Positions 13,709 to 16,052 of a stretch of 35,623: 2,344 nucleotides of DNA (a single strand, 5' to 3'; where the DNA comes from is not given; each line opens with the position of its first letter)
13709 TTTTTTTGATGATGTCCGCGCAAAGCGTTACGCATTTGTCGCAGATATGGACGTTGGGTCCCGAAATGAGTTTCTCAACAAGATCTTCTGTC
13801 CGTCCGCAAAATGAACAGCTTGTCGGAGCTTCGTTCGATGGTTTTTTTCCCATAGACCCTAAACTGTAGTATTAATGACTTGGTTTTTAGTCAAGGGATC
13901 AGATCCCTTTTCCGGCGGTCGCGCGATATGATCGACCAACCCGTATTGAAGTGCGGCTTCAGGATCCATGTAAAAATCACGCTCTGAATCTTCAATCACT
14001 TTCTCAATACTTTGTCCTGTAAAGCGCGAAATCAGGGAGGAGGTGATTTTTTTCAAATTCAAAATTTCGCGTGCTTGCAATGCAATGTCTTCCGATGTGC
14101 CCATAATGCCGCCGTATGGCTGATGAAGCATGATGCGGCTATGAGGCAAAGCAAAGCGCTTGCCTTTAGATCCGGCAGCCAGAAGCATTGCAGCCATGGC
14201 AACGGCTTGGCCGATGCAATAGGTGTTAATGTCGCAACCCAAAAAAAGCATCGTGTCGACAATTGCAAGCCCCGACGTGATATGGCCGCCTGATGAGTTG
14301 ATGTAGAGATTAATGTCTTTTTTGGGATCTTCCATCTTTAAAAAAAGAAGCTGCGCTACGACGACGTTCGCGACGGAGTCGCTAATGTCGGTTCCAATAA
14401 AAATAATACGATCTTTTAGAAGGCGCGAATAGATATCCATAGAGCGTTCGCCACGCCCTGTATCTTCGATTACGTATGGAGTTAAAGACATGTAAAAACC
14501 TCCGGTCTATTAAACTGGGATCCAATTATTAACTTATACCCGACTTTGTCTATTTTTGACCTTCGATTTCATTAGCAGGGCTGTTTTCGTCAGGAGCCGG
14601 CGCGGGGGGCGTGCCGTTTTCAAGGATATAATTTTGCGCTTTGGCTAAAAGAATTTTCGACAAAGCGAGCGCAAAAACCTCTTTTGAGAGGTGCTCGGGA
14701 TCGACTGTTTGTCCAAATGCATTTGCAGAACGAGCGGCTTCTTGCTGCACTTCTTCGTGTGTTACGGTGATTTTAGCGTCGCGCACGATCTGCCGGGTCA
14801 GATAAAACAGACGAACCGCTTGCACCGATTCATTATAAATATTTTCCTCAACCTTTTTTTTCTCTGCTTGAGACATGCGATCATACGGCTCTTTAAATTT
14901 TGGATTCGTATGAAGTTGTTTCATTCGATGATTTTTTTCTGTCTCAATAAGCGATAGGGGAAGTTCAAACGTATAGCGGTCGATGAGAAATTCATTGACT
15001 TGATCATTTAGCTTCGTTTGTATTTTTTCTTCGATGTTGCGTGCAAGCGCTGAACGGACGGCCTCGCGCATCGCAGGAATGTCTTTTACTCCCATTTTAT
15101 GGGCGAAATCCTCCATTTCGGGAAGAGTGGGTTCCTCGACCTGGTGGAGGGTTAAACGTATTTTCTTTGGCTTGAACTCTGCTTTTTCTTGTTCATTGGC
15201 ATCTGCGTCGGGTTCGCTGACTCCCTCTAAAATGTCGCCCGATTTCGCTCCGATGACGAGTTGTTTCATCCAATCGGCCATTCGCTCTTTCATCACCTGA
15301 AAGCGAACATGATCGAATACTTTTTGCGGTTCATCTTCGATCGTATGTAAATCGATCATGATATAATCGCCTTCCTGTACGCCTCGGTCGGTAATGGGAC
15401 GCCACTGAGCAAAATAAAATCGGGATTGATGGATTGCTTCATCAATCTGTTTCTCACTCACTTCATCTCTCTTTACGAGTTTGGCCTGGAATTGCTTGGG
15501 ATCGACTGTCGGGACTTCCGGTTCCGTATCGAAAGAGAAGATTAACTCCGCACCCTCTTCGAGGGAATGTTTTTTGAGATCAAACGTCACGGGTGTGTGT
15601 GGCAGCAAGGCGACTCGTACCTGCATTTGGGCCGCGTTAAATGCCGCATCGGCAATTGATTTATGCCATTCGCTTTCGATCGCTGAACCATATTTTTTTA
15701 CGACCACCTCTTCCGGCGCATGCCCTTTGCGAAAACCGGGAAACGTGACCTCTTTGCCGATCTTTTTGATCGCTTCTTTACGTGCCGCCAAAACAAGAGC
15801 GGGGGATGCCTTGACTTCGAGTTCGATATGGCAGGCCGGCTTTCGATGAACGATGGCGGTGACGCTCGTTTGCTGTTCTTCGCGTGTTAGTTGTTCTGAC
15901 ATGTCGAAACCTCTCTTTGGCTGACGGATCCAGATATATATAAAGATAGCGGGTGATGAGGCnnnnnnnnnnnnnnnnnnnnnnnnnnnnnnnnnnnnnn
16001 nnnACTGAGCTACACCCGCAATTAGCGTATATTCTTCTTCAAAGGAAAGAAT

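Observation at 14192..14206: ClpX-linked ClpP lacks the catalytic serine (GQAASMG becomes GQAVAMA)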

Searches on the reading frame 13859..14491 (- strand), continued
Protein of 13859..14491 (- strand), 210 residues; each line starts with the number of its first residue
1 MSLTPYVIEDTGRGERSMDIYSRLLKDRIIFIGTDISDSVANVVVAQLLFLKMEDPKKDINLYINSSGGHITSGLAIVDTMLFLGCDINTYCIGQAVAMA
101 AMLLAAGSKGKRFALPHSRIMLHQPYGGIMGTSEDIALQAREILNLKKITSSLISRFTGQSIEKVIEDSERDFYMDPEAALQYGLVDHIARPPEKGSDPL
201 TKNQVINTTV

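Call 14: find_related_loci(query=window:13862-14491:-, collection=genome_contigs, flank=6000)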
Query window:13862-14491:- (210 aa) in genome_contigs; peptide patterns used: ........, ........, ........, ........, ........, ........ (x = any residue, [..] = any of these).
600 stretches matched a pattern (row limit reached: there are more); 568 encode a relative of the query (tblastn E <= 1e-3); the best 80 are kept; 80 distinct loci.
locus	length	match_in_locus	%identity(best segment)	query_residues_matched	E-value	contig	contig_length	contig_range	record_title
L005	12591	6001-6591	88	1-197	4e-119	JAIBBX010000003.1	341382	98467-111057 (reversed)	MAG: Parachlamydiales bacterium isolate SSF52 NODE_201_length_341382_cov_25.586591, whole genome shotgun sequence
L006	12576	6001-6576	90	1-192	8e-119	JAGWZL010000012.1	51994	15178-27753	MAG: Verrucomicrobia bacterium isolate REEB52 contig-150_642, whole genome shotgun sequence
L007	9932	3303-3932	82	1-210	3e-118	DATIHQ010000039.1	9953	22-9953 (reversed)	MAG TPA_asm: Chlamydiales bacterium isolate SMAG_U15642 k141_651870, whole genome shotgun sequence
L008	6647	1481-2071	87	1-197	3e-118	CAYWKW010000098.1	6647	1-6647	MAG TPA_asm: uncultured bacterium isolate SRP200132_co2_218 genome assembly, contig: NODE_12818_length_6647_cov_10.87196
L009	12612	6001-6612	84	1-201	1e-118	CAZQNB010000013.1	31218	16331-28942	MAG TPA_asm: uncultured bacterium isolate SRP286056_co3_62 genome assembly, contig: NODE_1104_length_31218_cov_21.497160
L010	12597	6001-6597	85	1-199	5e-118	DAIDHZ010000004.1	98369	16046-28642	MAG TPA_asm: Chlamydiae bacterium isolate clean353 NODE_4_length_98369_cov_19.297481, whole genome shotgun sequence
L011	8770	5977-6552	89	1-192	7e-118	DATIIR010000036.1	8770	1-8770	MAG TPA_asm: Chlamydiales bacterium isolate SMAG_U15670 k141_646775, whole genome shotgun sequence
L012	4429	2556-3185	80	1-210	4e-118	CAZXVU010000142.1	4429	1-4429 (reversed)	MAG TPA_asm: uncultured bacterium isolate SRP200132_co1_523 genome assembly, contig: NODE_39878_length_4429_cov_9.197988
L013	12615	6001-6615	83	1-205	4e-117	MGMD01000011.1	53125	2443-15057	MAG: Chlamydiae bacterium RIFCSPLOWO2_12_FULL_45_20 rifcsplowo2_12_scaffold_1762, whole genome shotgun sequence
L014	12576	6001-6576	89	1-192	5e-117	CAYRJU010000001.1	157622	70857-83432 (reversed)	MAG TPA_asm: uncultured bacterium isolate SRP200132_co2_350 genome assembly, contig: NODE_18_length_157622_cov_15.402857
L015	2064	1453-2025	88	1-191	4e-124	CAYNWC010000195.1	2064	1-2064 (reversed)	MAG TPA_asm: uncultured bacterium isolate SRP200132_co1_23 genome assembly, contig: NODE_130461_length_2064_cov_5.040816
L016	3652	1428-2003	86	1-192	1e-118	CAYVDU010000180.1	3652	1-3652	MAG TPA_asm: uncultured bacterium isolate SRP287051_co2_217 genome assembly, contig: NODE_35242_length_3652_cov_4.688073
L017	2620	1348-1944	84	1-199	1e-120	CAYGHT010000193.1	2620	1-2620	MAG TPA_asm: uncultured bacterium isolate ERP113451_co3_56 genome assembly, contig: NODE_52340_length_2620_cov_6.052242,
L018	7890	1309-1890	86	1-194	8e-116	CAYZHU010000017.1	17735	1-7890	MAG TPA_asm: uncultured bacterium isolate SRP200132_co1_73 genome assembly, contig: NODE_5493_length_17735_cov_5.710407,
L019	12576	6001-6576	86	1-192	1e-115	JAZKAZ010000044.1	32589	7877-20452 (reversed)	MAG: Chlamydiota bacterium isolate ADI_H3L2_1_122_18_3-bin054_1 ADIH3L21_B054_1_000000000044, whole genome shotgun seque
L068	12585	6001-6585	68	1-195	4e-94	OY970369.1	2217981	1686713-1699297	MAG: uncultured Chlamydiae bacterium isolate MFD06092.bin.1.176 genome assembly, chromosome: 1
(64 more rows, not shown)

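Call 19: find_encoding_contigs(protein=P0022, flank=3000, max_places=10)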
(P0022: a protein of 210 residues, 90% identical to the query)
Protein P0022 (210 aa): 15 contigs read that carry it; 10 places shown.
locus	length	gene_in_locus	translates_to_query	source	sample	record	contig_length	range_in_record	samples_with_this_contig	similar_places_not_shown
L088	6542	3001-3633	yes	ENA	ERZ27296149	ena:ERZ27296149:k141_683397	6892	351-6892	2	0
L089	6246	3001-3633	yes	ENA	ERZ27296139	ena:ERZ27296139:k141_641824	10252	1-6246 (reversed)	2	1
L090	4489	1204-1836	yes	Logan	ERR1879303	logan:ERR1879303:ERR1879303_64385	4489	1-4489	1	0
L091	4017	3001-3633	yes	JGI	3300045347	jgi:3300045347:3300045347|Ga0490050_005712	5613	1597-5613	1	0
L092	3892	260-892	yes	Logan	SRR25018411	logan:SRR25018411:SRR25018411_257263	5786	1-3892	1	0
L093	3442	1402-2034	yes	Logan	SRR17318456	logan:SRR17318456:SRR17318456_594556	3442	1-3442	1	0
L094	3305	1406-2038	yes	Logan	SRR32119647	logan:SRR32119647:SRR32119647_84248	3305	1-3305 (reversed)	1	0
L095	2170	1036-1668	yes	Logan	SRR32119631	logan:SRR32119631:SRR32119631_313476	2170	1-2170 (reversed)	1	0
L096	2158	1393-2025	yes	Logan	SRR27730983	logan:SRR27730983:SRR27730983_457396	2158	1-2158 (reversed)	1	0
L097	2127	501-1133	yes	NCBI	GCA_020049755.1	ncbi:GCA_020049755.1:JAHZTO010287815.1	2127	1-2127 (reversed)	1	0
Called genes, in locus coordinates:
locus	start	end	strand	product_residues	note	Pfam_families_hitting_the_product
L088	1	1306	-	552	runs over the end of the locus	?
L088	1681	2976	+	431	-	PF05697:Trigger_N, PF05698:Trigger_C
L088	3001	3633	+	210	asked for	PF00574:CLP_protease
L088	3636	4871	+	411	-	PF06689:zf-C4_ClpX, PF00493:MCM (weak), PF01078:Mg_chelatase (faint), PF07724:AAA_2, PF00004:AAA, PF07728:AAA_5 (faint), PF10431:ClpB_D2-small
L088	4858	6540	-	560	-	?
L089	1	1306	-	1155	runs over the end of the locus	PF08455:SNF2_assoc, PF00176:SNF2-rel_dom, PF00270:DEAD, PF04851:ResIII, PF00271:Helicase_C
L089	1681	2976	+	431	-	PF05697:Trigger_N, PF05698:Trigger_C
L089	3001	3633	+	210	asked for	PF00574:CLP_protease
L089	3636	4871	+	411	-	PF06689:zf-C4_ClpX, PF00493:MCM (weak), PF01078:Mg_chelatase (faint), PF07724:AAA_2, PF00004:AAA, PF07728:AAA_5 (faint), PF10431:ClpB_D2-small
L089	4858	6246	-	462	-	?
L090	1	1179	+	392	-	?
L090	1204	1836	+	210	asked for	PF00574:CLP_protease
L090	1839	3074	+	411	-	PF06689:zf-C4_ClpX, PF00493:MCM (weak), PF01078:Mg_chelatase (faint), PF07724:AAA_2, PF00004:AAA, PF07728:AAA_5 (faint), PF10431:ClpB_D2-small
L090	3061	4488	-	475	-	?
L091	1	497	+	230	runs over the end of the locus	PF08719:NADAR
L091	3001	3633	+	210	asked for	PF00574:CLP_protease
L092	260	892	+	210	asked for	PF00574:CLP_protease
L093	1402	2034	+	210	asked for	PF00574:CLP_protease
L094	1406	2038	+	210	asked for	PF00574:CLP_protease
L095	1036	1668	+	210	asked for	PF00574:CLP_protease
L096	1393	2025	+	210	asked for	PF00574:CLP_protease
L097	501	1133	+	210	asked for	PF00574:CLP_protease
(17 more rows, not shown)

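Call 20: find_encoding_contigs(protein=P0034, flank=3000, max_places=6)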
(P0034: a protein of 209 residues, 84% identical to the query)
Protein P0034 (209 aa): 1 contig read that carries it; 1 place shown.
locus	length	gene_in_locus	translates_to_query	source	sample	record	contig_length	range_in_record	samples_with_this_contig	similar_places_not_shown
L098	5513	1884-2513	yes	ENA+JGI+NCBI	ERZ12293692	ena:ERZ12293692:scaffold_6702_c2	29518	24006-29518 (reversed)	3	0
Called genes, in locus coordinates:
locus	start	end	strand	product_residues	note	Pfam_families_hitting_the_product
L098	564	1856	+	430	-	PF05697:Trigger_N, PF05698:Trigger_C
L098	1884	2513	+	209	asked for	PF00574:CLP_protease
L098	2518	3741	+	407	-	PF06689:zf-C4_ClpX, PF00493:MCM (weak), PF01078:Mg_chelatase (faint), PF07724:AAA_2, PF00004:AAA, PF07728:AAA_5 (faint), PF10431:ClpB_D2-small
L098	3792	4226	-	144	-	-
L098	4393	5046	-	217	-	-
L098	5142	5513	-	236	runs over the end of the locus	-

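Call 21: list_cluster_members(proteins=[P0005, P0026, P0025, P0007, P0188, P0202, P0201, P0167, P0170, P0217])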
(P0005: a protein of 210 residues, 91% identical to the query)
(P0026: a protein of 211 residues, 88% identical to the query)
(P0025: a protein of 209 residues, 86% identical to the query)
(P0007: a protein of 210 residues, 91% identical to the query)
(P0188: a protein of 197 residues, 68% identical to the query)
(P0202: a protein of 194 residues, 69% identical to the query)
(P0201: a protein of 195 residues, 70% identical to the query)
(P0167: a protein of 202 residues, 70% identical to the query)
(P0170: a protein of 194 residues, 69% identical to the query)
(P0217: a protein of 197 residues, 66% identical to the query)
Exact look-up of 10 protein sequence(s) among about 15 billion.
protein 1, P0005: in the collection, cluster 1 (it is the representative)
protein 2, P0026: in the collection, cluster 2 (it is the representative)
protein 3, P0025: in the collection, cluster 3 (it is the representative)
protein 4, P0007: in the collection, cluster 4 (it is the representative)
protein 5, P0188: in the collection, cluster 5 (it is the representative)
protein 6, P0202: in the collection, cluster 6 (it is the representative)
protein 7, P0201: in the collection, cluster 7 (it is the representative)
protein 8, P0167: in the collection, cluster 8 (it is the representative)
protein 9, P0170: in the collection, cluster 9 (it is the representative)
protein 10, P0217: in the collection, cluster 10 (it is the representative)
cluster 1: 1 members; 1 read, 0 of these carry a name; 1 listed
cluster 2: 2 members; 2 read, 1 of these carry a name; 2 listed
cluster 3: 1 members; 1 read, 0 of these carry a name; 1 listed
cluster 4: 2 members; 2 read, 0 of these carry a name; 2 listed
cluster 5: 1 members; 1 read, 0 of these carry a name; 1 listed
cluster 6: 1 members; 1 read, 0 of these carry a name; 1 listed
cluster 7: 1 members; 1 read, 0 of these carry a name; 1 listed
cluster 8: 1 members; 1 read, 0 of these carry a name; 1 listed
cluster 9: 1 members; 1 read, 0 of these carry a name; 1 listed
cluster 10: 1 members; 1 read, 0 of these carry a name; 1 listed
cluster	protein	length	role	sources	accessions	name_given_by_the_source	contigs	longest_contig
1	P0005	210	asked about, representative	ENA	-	-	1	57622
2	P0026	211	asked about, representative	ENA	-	-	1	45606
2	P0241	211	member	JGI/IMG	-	ATP-dependent Clp protease protease subunit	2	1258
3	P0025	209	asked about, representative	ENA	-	-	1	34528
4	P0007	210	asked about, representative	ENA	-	-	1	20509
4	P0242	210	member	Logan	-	-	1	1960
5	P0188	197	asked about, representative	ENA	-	-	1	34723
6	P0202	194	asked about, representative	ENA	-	-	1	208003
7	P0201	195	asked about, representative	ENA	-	-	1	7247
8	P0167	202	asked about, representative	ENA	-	-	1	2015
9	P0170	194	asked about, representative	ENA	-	-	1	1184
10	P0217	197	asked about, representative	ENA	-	-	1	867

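Call 45: find_encoding_contigs(protein=P0005, flank=10000, max_places=3)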
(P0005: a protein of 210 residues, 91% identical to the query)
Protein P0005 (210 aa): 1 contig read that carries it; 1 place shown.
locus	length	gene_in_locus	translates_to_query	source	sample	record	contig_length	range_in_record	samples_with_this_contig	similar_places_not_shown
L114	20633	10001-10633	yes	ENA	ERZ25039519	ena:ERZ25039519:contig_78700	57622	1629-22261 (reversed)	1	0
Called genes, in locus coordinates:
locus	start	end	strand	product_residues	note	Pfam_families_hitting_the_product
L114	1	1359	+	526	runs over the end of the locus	PF00496:SBP_bac_5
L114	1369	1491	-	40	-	-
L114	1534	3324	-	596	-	PF17297:PEPCK_N, PF00821:PEPCK_GTP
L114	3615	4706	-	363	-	PF00022:Actin (faint), PF06723:MreB_Mbl, PF00012:HSP70, PF14450:FtsA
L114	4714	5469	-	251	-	PF00176:SNF2-rel_dom (weak), PF00271:Helicase_C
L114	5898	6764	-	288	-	-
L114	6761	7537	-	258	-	-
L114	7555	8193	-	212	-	-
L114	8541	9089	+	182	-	PF05697:Trigger_N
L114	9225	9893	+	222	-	PF05698:Trigger_C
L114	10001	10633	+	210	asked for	PF00574:CLP_protease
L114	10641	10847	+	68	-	PF06689:zf-C4_ClpX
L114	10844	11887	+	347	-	PF00004:AAA, PF01078:Mg_chelatase (faint), PF07724:AAA_2, PF07728:AAA_5 (weak), PF10431:ClpB_D2-small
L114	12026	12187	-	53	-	-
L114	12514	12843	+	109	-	-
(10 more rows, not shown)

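Call 46: find_encoding_contigs(protein=P0026, flank=10000, max_places=3)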
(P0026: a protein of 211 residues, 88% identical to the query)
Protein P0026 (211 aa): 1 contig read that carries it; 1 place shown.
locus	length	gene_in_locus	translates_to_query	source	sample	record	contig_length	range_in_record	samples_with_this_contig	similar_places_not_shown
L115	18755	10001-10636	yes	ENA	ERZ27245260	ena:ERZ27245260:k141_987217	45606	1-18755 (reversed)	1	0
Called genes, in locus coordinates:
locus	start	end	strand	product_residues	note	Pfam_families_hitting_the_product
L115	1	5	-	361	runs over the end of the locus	PF06723:MreB_Mbl, PF00022:Actin (faint), PF00012:HSP70, PF14450:FtsA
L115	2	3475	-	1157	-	PF08455:SNF2_assoc, PF00176:SNF2-rel_dom, PF00270:DEAD, PF04851:ResIII, PF00271:Helicase_C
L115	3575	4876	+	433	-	PF00083:Sugar_tr, PF07690:MFS_1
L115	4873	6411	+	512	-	PF00370:FGGY_N, PF02782:FGGY_C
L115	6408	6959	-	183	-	-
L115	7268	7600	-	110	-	-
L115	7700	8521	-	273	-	-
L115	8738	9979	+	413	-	PF05697:Trigger_N, PF05698:Trigger_C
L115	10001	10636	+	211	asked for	PF00574:CLP_protease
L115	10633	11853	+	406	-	PF06689:zf-C4_ClpX, PF00004:AAA, PF07724:AAA_2, PF07728:AAA_5 (faint), PF10431:ClpB_D2-small (weak)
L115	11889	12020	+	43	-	-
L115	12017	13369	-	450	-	-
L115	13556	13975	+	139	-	-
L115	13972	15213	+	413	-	-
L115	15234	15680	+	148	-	-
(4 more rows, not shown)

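Call 47: list_cluster_members(proteins=[P0001, P0011, P0017, P0020, P0031, P0059, P0071, P0074, P0120, P0119])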
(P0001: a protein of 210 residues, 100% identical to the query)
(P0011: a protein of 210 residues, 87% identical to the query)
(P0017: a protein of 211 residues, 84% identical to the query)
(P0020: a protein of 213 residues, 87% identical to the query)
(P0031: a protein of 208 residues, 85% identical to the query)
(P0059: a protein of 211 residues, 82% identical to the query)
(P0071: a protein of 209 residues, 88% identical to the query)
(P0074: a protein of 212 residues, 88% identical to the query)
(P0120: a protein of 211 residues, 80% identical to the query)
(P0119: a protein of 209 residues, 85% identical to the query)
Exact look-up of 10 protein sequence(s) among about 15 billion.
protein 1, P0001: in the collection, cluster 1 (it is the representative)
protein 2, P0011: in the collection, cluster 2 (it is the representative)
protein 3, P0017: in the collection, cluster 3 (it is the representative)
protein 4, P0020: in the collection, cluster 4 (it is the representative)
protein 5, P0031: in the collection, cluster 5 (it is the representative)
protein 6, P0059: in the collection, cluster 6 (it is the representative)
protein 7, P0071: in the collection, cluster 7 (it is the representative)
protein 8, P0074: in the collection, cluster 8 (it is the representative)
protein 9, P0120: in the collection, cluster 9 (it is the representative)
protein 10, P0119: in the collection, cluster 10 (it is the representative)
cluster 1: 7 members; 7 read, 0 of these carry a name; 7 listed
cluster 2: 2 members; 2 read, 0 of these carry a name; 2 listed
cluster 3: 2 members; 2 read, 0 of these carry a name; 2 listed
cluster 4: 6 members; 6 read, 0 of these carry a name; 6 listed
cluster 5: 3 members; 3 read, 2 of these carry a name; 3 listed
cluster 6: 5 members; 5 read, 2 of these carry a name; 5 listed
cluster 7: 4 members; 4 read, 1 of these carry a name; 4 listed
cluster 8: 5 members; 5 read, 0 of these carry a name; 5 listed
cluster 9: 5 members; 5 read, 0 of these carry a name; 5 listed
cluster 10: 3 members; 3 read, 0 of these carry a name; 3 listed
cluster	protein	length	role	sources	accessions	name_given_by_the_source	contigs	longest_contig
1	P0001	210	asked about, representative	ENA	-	-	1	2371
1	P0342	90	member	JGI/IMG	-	-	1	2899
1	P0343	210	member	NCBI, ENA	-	-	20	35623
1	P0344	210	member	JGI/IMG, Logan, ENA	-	-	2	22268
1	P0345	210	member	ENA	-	-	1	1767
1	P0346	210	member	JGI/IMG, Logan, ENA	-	-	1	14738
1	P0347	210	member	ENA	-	-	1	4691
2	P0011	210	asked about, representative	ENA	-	-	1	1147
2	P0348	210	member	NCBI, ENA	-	-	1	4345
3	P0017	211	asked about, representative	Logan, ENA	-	-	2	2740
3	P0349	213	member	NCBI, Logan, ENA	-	-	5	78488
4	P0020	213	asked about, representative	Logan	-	-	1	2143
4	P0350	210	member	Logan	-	-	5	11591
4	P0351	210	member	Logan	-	-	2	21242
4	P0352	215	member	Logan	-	-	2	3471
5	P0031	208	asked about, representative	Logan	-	-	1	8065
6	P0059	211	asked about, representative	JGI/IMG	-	ATP-dependent Clp protease protease subunit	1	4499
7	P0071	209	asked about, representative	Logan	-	-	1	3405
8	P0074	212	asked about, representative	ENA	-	-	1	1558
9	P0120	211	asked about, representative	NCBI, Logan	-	-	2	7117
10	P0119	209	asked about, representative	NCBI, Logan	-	-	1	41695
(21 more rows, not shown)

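Call 51: search_protein_families(library=ncbifam, proteins=[window:13859-14491:-])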
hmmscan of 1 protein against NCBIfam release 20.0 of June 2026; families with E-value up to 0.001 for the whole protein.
window:13859-14491:- (210 aa): 10 families
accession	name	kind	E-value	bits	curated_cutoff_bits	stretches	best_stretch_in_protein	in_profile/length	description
NF001368.0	PRK00277.1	subfamily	8.9e-86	286.9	249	1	1-192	6-197/203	ATP-dependent Clp protease proteolytic subunit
TIGR00493.1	clpP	equivalog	2.4e-81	272.1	308.6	1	1-189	1-189/192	ATP-dependent Clp endopeptidase proteolytic subunit ClpP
NF009203.0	PRK12551.1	equivalog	1.2e-70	237.2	359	1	4-189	2-187/196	ATP-dependent Clp protease proteolytic subunit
NF011090.0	PRK14513.1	equivalog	9.8e-70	234.5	347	1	1-190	1-190/201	ATP-dependent Clp protease proteolytic subunit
NF009205.0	PRK12553.1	subfamily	1.1e-67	227.7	228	1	5-190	15-202/211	ATP-dependent Clp protease proteolytic subunit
NF011091.0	PRK14514.1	equivalog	3.6e-67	226.2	361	1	3-189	30-216/221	ATP-dependent Clp endopeptidase proteolytic subunit ClpP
NF009204.0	PRK12552.1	equivalog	2.9e-52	177.3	263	1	18-192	21-214/225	ATP-dependent Clp protease proteolytic subunit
NF011089.0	PRK14512.1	equivalog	5.8e-41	140.4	251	1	20-190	21-191/200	ATP-dependent Clp protease proteolytic subunit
NF045542.1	Clp_rel_HeadMat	equivalog_domain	2.3e-18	66.7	120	1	51-189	28-165/165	head maturation protease, ClpP-related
NF045540.1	scaf_prot_MCP1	exception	3.9e-18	65.5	475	1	51-194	24-165/652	ClpP-like prohead protease/major capsid protein fusion protein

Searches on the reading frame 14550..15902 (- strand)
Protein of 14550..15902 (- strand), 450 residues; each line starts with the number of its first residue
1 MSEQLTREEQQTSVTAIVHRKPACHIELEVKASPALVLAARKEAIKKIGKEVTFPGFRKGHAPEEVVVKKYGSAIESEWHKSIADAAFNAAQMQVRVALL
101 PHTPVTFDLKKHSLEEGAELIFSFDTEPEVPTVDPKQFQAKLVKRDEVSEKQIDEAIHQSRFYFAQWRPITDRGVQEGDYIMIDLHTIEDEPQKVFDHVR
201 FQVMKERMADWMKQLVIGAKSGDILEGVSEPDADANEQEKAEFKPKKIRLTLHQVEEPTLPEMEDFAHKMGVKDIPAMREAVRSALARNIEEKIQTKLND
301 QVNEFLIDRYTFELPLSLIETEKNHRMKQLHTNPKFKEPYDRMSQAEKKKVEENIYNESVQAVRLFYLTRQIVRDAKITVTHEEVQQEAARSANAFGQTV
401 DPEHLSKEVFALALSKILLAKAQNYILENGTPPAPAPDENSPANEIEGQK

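Call 3: search_protein_families(library=pfam, proteins=[window:14550-15902:-])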
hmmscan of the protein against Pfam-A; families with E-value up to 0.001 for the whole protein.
window:14550-15902:- (450 aa): 2 families
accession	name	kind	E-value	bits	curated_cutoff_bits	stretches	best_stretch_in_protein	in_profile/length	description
PF05697.18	Trigger_N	-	3.1e-20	73.4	22.2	1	20-159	7-143/144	Bacterial trigger factor protein (TF)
PF05698.19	Trigger_C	-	2.4e-15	57.4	22.7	1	277-408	4-137/162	Bacterial trigger factor protein (TF) C-terminus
